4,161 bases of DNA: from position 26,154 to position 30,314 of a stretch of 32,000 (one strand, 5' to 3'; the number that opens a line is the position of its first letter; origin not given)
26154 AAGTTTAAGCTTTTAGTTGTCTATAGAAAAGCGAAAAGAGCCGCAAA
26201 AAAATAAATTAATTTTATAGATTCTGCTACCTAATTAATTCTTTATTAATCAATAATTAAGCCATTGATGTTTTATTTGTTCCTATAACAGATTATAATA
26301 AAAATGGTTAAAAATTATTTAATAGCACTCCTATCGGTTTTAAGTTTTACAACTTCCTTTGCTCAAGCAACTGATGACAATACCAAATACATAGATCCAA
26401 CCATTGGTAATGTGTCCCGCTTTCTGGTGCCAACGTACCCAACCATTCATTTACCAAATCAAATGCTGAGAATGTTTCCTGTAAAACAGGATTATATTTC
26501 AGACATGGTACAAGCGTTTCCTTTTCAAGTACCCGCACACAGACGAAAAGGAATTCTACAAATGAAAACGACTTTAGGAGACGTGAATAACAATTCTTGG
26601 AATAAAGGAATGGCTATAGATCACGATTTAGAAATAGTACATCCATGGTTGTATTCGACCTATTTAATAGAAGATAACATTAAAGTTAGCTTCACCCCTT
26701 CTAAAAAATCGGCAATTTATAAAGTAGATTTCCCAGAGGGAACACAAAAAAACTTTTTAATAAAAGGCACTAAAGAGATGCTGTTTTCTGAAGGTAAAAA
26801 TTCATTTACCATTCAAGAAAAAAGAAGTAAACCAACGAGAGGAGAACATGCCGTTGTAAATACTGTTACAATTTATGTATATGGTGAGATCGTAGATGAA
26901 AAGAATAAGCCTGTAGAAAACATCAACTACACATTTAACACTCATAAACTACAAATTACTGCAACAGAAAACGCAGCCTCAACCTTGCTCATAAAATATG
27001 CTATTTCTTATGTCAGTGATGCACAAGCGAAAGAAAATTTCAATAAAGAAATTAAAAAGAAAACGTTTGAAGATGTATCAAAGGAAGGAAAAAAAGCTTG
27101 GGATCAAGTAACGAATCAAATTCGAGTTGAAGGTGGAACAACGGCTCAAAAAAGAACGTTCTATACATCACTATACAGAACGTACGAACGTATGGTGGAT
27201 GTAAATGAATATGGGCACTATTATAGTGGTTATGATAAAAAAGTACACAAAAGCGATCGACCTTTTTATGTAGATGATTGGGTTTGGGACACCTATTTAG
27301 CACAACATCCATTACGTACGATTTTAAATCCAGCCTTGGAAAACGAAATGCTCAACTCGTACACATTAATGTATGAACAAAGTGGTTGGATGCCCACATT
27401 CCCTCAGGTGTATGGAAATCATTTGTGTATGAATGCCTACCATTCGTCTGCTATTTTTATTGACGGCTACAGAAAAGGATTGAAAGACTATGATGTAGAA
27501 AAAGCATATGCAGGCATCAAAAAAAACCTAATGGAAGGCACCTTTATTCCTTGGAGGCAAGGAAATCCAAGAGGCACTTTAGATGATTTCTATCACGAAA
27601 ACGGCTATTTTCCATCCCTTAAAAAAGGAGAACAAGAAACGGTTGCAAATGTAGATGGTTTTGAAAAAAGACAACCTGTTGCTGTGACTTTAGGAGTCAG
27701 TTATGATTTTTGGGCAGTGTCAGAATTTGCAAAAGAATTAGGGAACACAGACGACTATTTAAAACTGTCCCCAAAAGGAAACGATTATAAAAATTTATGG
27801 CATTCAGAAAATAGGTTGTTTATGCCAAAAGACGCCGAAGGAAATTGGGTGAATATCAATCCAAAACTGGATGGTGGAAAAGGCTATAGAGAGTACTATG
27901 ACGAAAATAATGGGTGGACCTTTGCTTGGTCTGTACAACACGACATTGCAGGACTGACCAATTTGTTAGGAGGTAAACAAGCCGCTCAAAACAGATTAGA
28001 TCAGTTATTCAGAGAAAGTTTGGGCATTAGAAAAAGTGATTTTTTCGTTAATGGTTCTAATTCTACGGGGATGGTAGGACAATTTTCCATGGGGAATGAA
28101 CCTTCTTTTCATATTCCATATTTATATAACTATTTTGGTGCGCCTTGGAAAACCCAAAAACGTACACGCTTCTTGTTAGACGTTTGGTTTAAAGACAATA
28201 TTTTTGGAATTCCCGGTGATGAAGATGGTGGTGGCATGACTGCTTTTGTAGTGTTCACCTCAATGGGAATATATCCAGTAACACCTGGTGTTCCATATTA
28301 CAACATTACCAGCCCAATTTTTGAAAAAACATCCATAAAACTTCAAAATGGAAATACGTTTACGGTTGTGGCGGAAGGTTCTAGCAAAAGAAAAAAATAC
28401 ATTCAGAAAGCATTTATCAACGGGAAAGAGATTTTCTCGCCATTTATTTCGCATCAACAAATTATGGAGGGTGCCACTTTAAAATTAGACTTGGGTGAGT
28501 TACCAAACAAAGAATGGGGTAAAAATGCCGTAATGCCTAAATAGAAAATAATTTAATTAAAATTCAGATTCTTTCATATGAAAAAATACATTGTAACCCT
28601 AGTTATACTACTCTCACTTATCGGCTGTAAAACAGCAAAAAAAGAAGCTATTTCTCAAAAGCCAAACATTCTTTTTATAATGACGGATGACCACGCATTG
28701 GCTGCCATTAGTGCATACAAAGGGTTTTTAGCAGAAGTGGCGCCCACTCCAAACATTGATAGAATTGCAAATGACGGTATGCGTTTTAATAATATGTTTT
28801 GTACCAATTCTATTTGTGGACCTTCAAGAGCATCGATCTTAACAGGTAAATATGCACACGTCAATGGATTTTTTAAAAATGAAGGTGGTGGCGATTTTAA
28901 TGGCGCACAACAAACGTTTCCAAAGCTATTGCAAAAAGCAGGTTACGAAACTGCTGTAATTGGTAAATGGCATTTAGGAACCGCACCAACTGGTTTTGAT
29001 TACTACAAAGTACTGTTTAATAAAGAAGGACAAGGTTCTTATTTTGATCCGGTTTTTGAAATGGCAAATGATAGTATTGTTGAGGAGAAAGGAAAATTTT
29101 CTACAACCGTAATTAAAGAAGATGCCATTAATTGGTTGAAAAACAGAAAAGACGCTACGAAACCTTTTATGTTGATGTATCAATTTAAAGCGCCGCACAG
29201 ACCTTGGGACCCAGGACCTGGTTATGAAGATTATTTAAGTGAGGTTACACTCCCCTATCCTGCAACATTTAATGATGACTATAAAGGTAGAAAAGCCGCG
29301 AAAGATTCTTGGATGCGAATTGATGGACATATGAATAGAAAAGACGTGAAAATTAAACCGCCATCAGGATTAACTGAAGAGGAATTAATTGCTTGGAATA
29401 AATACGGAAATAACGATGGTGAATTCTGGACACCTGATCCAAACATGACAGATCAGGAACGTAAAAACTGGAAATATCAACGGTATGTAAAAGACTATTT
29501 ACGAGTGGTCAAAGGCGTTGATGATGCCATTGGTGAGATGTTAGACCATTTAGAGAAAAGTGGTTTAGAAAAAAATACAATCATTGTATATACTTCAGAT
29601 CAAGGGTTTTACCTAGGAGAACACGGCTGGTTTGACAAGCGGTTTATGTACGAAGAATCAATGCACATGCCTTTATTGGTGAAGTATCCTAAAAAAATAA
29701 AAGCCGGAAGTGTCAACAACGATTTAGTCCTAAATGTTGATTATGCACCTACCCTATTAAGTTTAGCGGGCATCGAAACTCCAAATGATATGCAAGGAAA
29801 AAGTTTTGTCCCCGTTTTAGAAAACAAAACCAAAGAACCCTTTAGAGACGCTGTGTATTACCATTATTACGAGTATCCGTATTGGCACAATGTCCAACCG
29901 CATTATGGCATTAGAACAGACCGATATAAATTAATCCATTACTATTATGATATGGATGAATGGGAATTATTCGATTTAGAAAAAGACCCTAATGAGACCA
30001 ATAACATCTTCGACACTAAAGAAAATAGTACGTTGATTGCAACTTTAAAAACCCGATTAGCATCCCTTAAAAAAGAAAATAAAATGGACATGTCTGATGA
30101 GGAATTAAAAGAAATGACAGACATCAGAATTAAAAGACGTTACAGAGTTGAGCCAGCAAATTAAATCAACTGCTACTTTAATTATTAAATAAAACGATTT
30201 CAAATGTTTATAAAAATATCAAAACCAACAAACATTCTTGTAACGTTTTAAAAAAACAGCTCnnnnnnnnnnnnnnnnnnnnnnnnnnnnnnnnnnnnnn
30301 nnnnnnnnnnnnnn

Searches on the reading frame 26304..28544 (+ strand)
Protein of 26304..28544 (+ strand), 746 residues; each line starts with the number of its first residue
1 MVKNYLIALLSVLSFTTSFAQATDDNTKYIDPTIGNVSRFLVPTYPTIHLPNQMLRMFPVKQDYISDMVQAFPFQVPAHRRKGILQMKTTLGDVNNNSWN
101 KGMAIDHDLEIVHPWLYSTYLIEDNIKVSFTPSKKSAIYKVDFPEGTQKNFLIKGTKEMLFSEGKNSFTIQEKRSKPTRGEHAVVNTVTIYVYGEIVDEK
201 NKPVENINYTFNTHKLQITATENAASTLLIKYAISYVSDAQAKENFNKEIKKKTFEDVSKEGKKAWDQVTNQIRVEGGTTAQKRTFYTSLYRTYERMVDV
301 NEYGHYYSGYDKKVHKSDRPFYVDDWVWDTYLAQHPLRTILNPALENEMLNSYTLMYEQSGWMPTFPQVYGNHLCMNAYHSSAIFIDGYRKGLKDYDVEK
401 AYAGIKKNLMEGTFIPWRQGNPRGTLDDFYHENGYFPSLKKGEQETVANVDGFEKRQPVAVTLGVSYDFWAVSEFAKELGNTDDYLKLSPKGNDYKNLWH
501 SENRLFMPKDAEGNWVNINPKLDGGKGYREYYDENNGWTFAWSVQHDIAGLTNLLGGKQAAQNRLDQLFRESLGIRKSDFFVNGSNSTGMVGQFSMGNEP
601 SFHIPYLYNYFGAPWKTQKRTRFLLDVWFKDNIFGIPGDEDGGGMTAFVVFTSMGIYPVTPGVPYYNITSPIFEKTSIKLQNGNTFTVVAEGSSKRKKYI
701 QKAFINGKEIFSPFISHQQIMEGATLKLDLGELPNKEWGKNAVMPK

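Call 4: search_protein_families(library=pfam, proteins=[window:26304-28544:+], max_evalue=0.01)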
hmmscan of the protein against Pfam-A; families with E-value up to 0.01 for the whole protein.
window:26304-28544:+ (746 aa): 2 families
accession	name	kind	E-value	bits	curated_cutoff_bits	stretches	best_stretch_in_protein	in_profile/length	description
PF07971.18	Glyco_hydro_92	-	4.3e-141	471.5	24.6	1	241-731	1-463/464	Glycosyl hydrolase family 92 catalytic domain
PF17678.7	Glyco_hydro_92N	-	6.3e-15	56.1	34.5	1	29-214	1-201/236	Glycosyl hydrolase family 92 N-terminal domain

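Call 81: search_protein_families(library=ncbifam, proteins=[P0121], max_evalue=0.001)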
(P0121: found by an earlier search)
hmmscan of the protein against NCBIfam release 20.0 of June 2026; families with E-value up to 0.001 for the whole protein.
P0121 (1415 aa): 6 families
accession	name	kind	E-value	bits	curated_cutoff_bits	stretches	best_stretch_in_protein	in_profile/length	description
NF010322.0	PRK13759.1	equivalog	1.1e-42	146.2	481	1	20-436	5-412/486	arylsulfatase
TIGR03417.1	chol_sulfatase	equivalog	2.9e-32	112.2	433.45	1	21-443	2-403/500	choline-sulfatase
NF045661.1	HdlasePehA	equivalog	1.8e-24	86.2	900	2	311-452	291-437/506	phosphoric/sulfuric ester hydrolase PehA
NF052527.1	Mn_arylsulf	exception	7.3e-19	68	850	1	51-438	19-409/479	manganese-dependent arylsulfatase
NF038282.1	LapC_YejM_PbgA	exception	5.2e-08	31.6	825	1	305-384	415-495/584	LPS biosynthesis-modulating metalloenzyme YejM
TIGR04183.1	Por_Secre_tail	domain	6.8e-08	32.4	23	1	1352-1413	10-70/72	T9SS type A sorting domain-containing protein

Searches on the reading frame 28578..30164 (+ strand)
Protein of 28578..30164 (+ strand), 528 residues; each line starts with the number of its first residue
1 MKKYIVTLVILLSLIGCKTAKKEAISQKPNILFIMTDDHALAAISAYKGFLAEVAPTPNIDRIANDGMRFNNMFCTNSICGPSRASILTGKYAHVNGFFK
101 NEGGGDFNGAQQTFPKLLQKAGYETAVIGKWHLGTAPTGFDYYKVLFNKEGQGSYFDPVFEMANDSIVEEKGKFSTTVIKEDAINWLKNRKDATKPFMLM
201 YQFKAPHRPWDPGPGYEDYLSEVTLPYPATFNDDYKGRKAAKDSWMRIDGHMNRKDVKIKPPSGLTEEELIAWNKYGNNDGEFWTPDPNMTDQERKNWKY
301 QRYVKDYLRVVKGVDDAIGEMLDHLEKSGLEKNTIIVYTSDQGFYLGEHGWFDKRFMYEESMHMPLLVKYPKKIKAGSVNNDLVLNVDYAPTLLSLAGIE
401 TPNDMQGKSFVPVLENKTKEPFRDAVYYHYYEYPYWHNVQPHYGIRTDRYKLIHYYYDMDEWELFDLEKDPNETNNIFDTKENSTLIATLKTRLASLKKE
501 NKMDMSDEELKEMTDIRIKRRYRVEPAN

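Call 4: search_protein_families(library=pfam, proteins=[window:28578-30164:+], max_evalue=0.01)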
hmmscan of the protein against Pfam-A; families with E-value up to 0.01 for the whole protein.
window:28578-30164:+ (528 aa): 4 families
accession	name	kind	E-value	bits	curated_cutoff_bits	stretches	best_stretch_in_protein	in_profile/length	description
PF16347.10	SGSH_C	-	1.2e-71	240.3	29.3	1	347-499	1-153/154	N-sulphoglucosamine sulphohydrolase, C-terminal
PF00884.28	Sulfatase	-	8.6e-52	176.8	25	1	29-399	1-301/301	Sulfatase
PF01663.27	Phosphodiest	-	1.1e-09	38.9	23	2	55-102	18-66/342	Type I phosphodiesterase / nucleotide pyrophosphatase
PF02995.22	DUF229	-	0.0064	15.7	25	0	291-375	289-372/496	Protein of unknown function (DUF229)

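Call 80: search_solved_structures(query=window:28578-30161:+, max_evalue=1e-40)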
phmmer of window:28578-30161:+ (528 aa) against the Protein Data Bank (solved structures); distinct sequences matched with E-value up to 1e-40: 10.
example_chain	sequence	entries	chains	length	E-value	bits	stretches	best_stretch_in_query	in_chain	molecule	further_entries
5g2v_A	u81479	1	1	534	2.9e-147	494.8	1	20-508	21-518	N-ACETYLGLUCOSAMINE-6-SULFATASE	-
9s03_A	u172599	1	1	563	5.3e-147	493.9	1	4-519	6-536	Putative sulfatase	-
7p24_AAA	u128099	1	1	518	2.1e-132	445.7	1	25-500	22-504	Mucin-desulfating sulfatase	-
7ebp_A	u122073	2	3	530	7e-117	394.5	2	296-503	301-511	Sulfatase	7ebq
9s8y_A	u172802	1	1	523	7.1e-116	391.2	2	296-503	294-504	Sulfatase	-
7lha_A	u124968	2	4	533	5.4e-109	368.5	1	27-457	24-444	Exo-L-galactose-6-sulfatase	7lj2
7snj_A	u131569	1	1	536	6.7e-103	348.4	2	26-238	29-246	Arylsulfatase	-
7sno_A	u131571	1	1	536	7.1e-102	345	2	26-238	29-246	Arylsulfatase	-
6hr5_A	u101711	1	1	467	2.1e-53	185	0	299-501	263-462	Alpha-L-rhamnosidase/sulfatase (GH78)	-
9ihk_D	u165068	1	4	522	2.2e-44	155.2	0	302-488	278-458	Sulfatase_S1_30A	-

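Call 81: search_protein_families(library=ncbifam, proteins=[P0121], max_evalue=0.001)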
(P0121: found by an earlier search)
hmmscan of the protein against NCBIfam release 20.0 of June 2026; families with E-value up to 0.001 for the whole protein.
P0121 (1415 aa): 6 families
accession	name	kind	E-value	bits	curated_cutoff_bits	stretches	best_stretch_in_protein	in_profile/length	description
NF010322.0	PRK13759.1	equivalog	1.1e-42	146.2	481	1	20-436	5-412/486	arylsulfatase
TIGR03417.1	chol_sulfatase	equivalog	2.9e-32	112.2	433.45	1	21-443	2-403/500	choline-sulfatase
NF045661.1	HdlasePehA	equivalog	1.8e-24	86.2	900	2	311-452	291-437/506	phosphoric/sulfuric ester hydrolase PehA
NF052527.1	Mn_arylsulf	exception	7.3e-19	68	850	1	51-438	19-409/479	manganese-dependent arylsulfatase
NF038282.1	LapC_YejM_PbgA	exception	5.2e-08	31.6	825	1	305-384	415-495/584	LPS biosynthesis-modulating metalloenzyme YejM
TIGR04183.1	Por_Secre_tail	domain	6.8e-08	32.4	23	1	1352-1413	10-70/72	T9SS type A sorting domain-containing protein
